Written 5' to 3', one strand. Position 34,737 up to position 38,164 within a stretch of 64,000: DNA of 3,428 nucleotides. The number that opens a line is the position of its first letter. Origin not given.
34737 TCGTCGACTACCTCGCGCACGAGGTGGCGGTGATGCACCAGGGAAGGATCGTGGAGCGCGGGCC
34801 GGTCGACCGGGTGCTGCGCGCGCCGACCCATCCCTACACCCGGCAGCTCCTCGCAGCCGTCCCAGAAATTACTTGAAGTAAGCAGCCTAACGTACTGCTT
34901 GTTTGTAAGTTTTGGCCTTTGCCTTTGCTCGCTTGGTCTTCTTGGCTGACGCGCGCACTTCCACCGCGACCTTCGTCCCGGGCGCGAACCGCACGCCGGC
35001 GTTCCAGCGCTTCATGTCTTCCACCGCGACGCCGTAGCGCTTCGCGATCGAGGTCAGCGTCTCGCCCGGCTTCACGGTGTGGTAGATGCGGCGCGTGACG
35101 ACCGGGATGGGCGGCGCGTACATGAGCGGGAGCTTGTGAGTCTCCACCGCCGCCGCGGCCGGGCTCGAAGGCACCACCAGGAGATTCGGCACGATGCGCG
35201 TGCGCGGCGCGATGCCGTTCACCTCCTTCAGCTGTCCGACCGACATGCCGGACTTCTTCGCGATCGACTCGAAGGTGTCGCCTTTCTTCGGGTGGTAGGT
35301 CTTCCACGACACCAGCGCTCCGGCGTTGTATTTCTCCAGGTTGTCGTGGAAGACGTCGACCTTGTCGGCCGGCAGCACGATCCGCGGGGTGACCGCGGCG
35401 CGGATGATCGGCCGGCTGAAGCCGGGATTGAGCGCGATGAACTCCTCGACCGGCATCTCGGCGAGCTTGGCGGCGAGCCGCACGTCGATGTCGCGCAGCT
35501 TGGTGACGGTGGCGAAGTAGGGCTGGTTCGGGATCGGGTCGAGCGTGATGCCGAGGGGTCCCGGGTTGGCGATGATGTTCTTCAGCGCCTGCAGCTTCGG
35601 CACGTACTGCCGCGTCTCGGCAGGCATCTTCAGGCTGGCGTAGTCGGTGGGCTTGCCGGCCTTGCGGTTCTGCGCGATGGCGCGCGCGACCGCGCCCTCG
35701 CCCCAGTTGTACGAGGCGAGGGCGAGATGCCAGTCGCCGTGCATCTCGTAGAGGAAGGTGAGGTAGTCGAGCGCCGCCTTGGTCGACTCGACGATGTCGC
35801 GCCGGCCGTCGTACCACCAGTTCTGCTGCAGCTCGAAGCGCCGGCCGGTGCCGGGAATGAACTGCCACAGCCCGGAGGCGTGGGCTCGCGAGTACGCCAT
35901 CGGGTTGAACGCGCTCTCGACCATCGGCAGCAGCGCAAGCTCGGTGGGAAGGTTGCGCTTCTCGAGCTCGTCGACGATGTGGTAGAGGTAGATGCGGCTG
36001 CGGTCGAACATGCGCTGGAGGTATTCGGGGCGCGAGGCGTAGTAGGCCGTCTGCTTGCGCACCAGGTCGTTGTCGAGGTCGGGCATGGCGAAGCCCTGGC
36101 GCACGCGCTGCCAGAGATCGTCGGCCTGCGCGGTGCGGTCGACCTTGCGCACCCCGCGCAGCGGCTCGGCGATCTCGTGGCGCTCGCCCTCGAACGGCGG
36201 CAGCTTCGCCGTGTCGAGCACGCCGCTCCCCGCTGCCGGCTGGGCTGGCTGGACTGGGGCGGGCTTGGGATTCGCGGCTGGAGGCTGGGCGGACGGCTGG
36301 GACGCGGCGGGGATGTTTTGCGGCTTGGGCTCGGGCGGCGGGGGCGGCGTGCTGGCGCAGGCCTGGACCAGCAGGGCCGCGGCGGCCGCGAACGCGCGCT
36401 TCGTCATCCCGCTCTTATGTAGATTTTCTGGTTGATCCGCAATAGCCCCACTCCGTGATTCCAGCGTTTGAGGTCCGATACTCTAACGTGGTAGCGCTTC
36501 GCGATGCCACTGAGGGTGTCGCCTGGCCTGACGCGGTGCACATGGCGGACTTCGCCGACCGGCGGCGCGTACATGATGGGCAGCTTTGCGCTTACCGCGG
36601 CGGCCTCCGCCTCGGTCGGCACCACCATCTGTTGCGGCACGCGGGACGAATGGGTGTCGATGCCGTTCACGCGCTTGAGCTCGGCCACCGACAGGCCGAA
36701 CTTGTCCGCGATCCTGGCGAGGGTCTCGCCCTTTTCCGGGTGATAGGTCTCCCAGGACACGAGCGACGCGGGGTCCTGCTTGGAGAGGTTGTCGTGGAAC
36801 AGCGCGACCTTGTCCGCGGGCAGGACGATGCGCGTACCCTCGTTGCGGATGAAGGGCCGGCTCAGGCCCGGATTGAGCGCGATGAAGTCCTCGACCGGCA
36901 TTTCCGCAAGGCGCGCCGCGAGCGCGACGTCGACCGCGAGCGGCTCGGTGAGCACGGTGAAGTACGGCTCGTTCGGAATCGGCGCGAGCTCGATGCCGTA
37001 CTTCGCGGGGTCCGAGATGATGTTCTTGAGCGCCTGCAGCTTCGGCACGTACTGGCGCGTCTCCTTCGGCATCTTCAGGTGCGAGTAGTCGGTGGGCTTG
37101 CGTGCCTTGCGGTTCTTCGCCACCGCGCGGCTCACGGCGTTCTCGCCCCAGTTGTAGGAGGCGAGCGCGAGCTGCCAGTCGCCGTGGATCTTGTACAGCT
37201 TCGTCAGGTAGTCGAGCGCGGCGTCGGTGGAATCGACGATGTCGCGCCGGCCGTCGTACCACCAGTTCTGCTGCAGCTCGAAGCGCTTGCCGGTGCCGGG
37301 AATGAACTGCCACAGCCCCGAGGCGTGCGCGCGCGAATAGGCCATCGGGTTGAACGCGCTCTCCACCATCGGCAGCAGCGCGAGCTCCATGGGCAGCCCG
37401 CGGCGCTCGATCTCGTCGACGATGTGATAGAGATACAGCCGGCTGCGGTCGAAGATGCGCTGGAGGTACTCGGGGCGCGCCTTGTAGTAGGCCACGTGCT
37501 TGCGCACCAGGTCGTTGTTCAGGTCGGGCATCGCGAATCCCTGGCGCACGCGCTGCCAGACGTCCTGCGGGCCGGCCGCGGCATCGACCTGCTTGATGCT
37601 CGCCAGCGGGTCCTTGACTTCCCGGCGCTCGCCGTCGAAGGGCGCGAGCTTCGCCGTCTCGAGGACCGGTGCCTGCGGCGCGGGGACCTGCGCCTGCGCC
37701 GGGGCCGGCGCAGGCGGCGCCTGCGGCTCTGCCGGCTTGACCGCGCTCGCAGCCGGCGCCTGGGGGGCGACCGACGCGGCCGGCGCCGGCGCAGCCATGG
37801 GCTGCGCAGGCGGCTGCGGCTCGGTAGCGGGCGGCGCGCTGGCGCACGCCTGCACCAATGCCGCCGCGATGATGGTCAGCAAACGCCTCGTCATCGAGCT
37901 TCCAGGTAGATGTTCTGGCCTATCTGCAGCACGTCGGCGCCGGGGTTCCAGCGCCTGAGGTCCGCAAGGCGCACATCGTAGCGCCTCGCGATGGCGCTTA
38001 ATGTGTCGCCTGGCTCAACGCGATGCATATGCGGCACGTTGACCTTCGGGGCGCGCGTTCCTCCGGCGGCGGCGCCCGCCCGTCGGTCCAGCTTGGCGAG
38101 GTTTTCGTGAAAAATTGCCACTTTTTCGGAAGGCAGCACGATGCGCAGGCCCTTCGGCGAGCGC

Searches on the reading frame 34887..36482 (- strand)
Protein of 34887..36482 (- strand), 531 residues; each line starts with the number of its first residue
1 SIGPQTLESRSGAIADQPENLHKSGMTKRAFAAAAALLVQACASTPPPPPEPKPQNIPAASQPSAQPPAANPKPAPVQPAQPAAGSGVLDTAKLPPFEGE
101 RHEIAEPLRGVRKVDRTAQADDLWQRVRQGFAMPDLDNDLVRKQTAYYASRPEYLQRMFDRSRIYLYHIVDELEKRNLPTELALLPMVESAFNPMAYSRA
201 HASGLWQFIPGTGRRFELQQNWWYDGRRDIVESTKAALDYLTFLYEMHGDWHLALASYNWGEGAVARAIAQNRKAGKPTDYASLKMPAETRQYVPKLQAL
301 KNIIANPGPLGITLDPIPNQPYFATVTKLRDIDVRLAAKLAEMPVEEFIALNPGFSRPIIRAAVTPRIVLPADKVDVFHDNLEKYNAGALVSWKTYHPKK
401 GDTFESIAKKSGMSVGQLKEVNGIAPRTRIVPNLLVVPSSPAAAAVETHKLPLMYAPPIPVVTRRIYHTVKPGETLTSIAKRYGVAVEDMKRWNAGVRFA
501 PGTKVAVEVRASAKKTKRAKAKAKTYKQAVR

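Call 58: search_protein_families(library=pfam, proteins=[window:34887-36482:-], max_evalue=0.00001)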
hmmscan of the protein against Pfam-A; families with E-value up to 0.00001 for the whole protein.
window:34887-36482:- (531 aa): 2 families
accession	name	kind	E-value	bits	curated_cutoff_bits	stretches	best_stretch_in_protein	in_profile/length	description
PF01464.25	SLT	-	2.9e-25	88.6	21.3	1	172-277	7-113/117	Transglycosylase SLT domain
PF01476.26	LysM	-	4.2e-20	71.9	20.9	2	468-497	1-29/43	LysM domain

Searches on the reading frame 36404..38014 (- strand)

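Call 58: search_protein_families(library=pfam, proteins=[window:36404-38014:-], max_evalue=0.00001)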
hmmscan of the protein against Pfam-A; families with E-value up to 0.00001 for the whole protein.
window:36404-38014:- (536 aa): 2 families
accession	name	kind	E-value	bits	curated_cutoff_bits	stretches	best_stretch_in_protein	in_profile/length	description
PF01464.25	SLT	-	1.6e-24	86.2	21.3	1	206-305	12-112/117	Transglycosylase SLT domain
PF01476.26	LysM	-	6.5e-22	77.6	20.9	2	493-533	1-42/43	LysM domain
